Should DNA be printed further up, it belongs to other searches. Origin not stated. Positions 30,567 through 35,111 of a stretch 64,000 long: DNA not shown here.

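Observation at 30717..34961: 1414-aa double activase-ATPase plus HgdB-like fusion wedged between mnmG and mnmE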

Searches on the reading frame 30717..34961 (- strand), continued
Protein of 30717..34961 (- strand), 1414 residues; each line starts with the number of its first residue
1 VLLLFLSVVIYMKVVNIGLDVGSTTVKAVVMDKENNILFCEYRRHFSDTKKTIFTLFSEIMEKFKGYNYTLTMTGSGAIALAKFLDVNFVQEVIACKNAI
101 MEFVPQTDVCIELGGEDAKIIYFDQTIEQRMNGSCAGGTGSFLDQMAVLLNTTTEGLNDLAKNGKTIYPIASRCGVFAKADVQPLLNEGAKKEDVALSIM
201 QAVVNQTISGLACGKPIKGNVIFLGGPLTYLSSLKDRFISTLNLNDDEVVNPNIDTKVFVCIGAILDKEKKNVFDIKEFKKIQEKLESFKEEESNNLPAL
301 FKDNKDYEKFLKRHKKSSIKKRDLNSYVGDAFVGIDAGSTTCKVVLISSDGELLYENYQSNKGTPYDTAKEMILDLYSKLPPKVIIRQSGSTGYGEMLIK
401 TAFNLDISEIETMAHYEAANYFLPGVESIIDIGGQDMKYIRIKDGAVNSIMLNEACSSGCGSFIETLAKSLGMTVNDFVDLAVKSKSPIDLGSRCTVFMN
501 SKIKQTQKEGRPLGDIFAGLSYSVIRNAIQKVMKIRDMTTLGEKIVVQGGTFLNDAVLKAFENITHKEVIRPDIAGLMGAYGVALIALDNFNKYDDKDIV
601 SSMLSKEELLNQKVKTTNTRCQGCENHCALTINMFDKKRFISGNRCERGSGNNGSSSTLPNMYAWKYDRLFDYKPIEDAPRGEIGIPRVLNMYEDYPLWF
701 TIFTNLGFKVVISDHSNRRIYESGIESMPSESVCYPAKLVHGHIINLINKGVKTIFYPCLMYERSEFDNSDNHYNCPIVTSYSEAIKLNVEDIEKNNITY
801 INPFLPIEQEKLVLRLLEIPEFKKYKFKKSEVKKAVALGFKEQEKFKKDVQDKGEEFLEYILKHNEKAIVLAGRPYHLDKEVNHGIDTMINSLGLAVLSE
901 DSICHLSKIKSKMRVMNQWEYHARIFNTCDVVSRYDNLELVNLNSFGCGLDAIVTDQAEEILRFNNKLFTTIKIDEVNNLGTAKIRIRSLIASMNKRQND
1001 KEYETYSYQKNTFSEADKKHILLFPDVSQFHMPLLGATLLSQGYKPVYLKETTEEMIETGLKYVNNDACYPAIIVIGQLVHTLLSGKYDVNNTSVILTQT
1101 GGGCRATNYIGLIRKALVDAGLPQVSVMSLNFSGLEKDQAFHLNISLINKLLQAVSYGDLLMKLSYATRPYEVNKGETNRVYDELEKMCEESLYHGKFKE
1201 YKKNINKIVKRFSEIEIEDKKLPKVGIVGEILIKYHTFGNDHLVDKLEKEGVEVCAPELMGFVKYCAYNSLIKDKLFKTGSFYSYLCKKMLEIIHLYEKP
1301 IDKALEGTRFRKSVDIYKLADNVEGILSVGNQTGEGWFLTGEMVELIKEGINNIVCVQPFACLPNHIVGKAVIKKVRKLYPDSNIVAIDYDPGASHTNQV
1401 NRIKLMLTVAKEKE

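Call 58: search_protein_families(library=pfam, proteins=[L089:6004-10428:+], max_evalue=0.01)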
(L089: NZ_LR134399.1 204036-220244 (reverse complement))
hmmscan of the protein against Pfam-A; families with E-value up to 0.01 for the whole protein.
L089:6004-10428:+ (1475 aa): 4 families
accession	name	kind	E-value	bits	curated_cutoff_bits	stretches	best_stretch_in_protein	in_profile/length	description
PF09989.15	DUF2229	-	1.9e-85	286.4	29.4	1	669-886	1-218/218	CoA enzyme activase uncharacterised domain (DUF2229)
PF01869.26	BcrAD_BadFG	-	2.2e-59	201.7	31.5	2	320-574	1-271/271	BadF/BadG/BcrA/BcrD ATPase family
PF01548.23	DEDD_Tnp_IS110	-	7.5e-05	23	29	0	4-73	1-67/155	Transposase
PF00370.27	FGGY_N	-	9.7e-05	22.5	28.8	0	4-48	3-46/245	FGGY family of carbohydrate kinases, N-terminal domain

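Call 68: find_encoding_contigs(protein=P0015, flank=6000, max_places=1)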
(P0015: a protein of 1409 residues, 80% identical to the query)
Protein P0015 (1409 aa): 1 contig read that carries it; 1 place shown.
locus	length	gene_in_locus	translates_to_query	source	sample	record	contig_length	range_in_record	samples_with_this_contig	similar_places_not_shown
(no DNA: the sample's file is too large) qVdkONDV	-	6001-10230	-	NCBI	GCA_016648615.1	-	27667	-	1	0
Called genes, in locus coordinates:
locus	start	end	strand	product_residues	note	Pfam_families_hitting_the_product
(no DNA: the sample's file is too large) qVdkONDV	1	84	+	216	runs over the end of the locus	PF10531:SLBB, PF00633:HHH (weak), PF12826:HHH_2 (faint), PF12836:HHH_3, PF14520:HHH_5 (faint)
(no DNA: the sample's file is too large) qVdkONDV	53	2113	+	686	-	PF03772:Competence, PF00753:Lactamase_B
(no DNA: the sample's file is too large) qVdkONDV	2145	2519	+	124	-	-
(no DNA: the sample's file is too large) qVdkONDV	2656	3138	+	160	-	-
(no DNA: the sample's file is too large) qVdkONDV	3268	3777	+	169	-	-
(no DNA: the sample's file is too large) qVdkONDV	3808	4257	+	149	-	-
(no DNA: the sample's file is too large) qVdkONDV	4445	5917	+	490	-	PF00535:Glycos_transf_2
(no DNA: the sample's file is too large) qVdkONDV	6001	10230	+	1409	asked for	PF00480:ROK (faint), PF01548:DEDD_Tnp_IS110 (weak), PF01869:BcrAD_BadFG, PF09989:DUF2229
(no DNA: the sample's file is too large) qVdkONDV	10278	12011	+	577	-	PF00664:ABC_membrane, PF00005:ABC_tran, PF02463:SMC_N (faint)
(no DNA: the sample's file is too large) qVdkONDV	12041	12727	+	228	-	PF12844:HTH_19, PF13560:HTH_31 (weak), PF01381:HTH_3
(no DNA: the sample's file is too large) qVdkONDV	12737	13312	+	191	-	-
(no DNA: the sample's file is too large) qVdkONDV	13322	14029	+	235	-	-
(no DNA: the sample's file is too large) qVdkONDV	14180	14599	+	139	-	-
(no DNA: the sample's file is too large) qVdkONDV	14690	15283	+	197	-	PF07963:N_methyl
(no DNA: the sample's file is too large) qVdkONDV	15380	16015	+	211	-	PF07963:N_methyl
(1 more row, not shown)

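Call 69: find_encoding_contigs(protein=P0016, flank=6000, max_places=1)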
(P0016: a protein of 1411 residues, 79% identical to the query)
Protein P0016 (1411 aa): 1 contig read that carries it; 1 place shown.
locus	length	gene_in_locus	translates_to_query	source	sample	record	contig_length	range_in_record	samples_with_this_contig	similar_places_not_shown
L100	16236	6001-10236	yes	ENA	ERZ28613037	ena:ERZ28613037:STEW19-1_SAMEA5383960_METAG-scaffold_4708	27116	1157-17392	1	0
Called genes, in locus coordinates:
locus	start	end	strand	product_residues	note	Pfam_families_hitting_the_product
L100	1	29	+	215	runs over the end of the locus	PF10531:SLBB, PF22461:SLBB_2 (weak), PF12836:HHH_3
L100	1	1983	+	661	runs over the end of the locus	PF13567:DUF4131, PF03772:Competence, PF00753:Lactamase_B (weak)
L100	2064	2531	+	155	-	-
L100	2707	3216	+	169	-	-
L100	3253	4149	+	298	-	-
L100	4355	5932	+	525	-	PF00535:Glycos_transf_2, PF10111:Glyco_tranf_2_2, PF13641:Glyco_tranf_2_3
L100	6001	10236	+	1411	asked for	PF00480:ROK (faint), PF01548:DEDD_Tnp_IS110 (faint), PF01869:BcrAD_BadFG, PF09989:DUF2229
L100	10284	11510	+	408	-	PF01841:Transglut_core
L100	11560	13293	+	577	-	PF00664:ABC_membrane, PF02463:SMC_N (weak), PF00005:ABC_tran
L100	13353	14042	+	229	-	PF12844:HTH_19, PF13560:HTH_31 (weak), PF01381:HTH_3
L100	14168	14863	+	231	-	-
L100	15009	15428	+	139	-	-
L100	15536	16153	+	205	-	PF07963:N_methyl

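Call 70: find_encoding_contigs(protein=P0021, flank=6000, max_places=1)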
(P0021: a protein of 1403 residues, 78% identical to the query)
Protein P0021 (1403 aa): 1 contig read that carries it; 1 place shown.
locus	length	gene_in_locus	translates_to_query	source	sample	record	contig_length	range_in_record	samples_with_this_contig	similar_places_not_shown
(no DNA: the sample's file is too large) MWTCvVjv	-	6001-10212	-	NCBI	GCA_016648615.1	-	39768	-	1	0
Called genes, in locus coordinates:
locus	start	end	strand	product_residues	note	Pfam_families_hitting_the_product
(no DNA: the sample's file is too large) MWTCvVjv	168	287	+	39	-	PF00468:Ribosomal_L34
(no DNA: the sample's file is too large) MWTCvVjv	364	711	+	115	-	PF00825:Ribonuclease_P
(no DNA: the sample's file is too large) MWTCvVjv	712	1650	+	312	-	PF02096:60KD_IMP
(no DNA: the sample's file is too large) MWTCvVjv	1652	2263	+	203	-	PF14804:Jag_N, PF01424:R3H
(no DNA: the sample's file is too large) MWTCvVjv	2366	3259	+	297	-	-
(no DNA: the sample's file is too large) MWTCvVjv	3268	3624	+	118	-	-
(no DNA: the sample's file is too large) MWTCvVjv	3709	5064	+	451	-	PF10396:TrmE_N, PF12631:MnmE_helical, PF00350:Dynamin_N (faint), PF01926:MMR_HSR1, PF02421:FeoB_N, PF04548:AIG1 (weak)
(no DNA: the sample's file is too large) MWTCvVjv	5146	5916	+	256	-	-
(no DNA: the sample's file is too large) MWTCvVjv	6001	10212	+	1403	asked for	PF00370:FGGY_N (faint), PF00480:ROK (faint), PF01548:DEDD_Tnp_IS110 (weak), PF01869:BcrAD_BadFG, PF09989:DUF2229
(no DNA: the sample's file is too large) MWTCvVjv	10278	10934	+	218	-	-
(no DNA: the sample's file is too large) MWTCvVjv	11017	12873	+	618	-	PF00890:FAD_binding_2 (faint), PF01134:GIDA, PF12831:FAD_oxidored (faint), PF21680:GIDA_C_1st, PF13932:SAM_GIDA_C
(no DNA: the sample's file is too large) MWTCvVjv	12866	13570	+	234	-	PF02527:GidB, PF05175:MTS (weak), PF13847:Methyltransf_31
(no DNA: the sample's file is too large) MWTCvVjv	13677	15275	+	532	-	PF02195:ParB_N, PF17762:HTH_ParB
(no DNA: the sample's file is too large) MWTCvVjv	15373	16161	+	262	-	PF00142:Fer4_NifH, PF01656:CbiA, PF02374:ArsA_ATPase, PF06564:CBP_BcsQ (faint), PF09140:MipZ (weak), PF10609:ParA, PF13614:AAA_31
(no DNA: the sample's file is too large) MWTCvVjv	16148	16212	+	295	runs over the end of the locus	PF02195:ParB_N, PF17762:HTH_ParB, PF01381:HTH_3 (faint)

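Call 71: get_annotated_region(hit=H4, flank=3000)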
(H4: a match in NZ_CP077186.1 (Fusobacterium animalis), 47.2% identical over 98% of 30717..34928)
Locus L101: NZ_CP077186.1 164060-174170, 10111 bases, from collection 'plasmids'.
description: Fusobacterium animalis strain SB029 plasmid pSB029A, complete sequence
organism: Fusobacterium animalis (NCBI taxid 76859)
taxonomy: Bacteria; Fusobacteriota; Fusobacteriia; Fusobacteriales; Fusobacteriaceae; Fusobacterium; Fusobacterium animalis
host: -; source: Homo sapiens,resected colorectal tumor; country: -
typing (MOB-suite, as given by PLSDB): non-mobilizable
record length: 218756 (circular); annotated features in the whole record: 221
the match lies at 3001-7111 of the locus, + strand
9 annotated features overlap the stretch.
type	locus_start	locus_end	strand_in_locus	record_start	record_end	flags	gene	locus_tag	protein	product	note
CDS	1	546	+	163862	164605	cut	phnC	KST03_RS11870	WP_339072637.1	phosphonate ABC transporter ATP-binding protein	GO:0015716 - organic phosphonate transport [Evidence IEA]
CDS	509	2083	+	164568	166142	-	-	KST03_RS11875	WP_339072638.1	ABC transporter permease subunit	GO:0055085 - transmembrane transport [Evidence IEA]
CDS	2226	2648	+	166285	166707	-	-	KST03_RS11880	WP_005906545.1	pyridoxamine 5'-phosphate oxidase family protein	-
CDS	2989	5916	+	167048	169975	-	-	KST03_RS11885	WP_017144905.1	acyl-CoA dehydratase activase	-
CDS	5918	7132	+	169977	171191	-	-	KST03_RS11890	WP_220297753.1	2-hydroxyacyl-CoA dehydratase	-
CDS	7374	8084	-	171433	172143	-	-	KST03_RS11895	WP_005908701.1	hypothetical protein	-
CDS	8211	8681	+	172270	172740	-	-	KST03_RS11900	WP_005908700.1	toxin-antitoxin system YwqK family antitoxin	-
CDS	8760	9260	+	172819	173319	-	-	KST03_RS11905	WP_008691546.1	hypothetical protein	-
CDS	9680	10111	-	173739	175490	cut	-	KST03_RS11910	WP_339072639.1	ABC transporter ATP-binding protein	-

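Call 72: get_annotated_region(hit=H10, flank=3000)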
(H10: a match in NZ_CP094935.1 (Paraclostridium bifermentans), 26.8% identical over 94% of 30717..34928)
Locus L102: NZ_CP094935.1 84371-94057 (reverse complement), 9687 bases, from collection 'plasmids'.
description: Paraclostridium bifermentans strain HD0315_2 plasmid pHD0315_2-2, complete sequence
organism: Paraclostridium bifermentans (NCBI taxid 1490)
taxonomy: Bacteria; Bacillota; Clostridia; Peptostreptococcales; Peptostreptococcaceae; Paraclostridium; Paraclostridium bifermentans
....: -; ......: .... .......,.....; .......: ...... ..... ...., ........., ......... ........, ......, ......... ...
typing (MOB-suite, as given by PLSDB): non-mobilizable
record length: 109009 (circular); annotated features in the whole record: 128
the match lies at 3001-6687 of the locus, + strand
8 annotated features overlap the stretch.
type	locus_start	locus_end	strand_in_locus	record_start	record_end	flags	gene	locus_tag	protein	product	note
CDS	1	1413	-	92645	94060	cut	nhaC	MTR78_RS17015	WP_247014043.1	Na+/H+ antiporter NhaC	GO:1902600 - proton transmembrane transport [Evidence IEA]; GO:0006814 - sodium ion transport [Evidence IEA]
CDS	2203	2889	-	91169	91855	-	-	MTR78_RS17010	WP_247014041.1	Crp/Fnr family transcriptional regulator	GO:0006355 - regulation of DNA-templated transcription [Evidence IEA]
CDS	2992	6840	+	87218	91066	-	-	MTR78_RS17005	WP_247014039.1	acyl-CoA dehydratase activase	-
CDS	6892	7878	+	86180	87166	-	-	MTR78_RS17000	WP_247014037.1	ABC transporter substrate-binding protein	-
CDS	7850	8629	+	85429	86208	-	-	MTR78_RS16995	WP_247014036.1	ABC transporter permease subunit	GO:0055085 - transmembrane transport [Evidence IEA]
CDS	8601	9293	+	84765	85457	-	-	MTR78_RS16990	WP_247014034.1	ABC transporter ATP-binding protein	-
CDS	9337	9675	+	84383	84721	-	-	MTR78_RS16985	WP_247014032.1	cupin domain-containing protein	-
CDS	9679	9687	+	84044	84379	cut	-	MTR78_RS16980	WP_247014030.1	cupin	-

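Call 73: get_annotated_region(hit=H8, flank=3000)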
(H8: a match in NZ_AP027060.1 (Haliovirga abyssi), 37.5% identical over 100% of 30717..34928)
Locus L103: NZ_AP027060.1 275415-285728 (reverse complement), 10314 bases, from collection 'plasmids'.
description: Haliovirga abyssi strain IC12 plasmid pHIC, complete sequence
organism: Haliovirga abyssi (NCBI taxid 2996794)
taxonomy: Bacteria; Fusobacteriota; Fusobacteriia; Fusobacteriales; Haliovirgaceae; Haliovirga; Haliovirga abyssi
host: -; source: -; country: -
typing (MOB-suite, as given by PLSDB): non-mobilizable
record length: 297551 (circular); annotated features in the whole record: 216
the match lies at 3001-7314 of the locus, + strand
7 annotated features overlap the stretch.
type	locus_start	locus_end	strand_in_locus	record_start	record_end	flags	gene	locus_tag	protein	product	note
CDS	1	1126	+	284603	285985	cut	-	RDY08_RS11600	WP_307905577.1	DegQ family serine endoprotease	-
CDS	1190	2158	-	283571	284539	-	manA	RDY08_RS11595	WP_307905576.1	mannose-6-phosphate isomerase, class I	GO:0005975 - carbohydrate metabolic process [Evidence IEA]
CDS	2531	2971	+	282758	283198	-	-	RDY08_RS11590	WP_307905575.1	YaiI/YqxD family protein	-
CDS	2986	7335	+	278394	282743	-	-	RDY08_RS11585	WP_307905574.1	acyl-CoA dehydratase activase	-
CDS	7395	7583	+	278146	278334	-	-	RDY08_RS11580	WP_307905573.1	hypothetical protein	-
CDS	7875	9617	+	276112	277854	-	-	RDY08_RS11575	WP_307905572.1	alpha/beta hydrolase-fold protein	-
CDS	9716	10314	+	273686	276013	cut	-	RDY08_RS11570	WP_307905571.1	alpha/beta hydrolase-fold protein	-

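Call 74: get_annotated_region(hit=H5, flank=3000)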
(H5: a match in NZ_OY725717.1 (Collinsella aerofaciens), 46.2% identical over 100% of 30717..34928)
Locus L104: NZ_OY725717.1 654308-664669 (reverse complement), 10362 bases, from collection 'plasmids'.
description: Collinsella aerofaciens strain Collinsella aerofaciens TSDC17.2-1.1 plasmid 6, complete sequence
organism: Collinsella aerofaciens (NCBI taxid 74426)
taxonomy: Bacteria; Actinomycetota; Coriobacteriia; Coriobacteriales; Coriobacteriaceae; Collinsella; Collinsella aerofaciens
host: -; source: -; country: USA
typing (MOB-suite, as given by PLSDB): non-mobilizable
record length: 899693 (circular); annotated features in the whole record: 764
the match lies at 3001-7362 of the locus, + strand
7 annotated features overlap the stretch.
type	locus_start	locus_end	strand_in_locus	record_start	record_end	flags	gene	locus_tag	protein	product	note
CDS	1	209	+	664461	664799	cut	-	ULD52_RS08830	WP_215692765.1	P-II family nitrogen regulator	-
CDS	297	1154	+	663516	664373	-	-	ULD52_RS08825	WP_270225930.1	HAD family hydrolase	-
CDS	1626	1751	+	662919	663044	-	-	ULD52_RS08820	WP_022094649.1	hypothetical protein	-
CDS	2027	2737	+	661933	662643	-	-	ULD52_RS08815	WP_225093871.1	TetR-like C-terminal domain-containing protein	-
CDS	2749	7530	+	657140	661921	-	-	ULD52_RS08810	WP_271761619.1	2-hydroxyacyl-CoA dehydratase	-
CDS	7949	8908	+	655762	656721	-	-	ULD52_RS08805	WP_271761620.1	3-hydroxyacyl-CoA dehydrogenase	GO:0006631 - fatty acid metabolic process [Evidence IEA]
CDS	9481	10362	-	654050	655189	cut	-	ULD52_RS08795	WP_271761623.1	DUF389 domain-containing protein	-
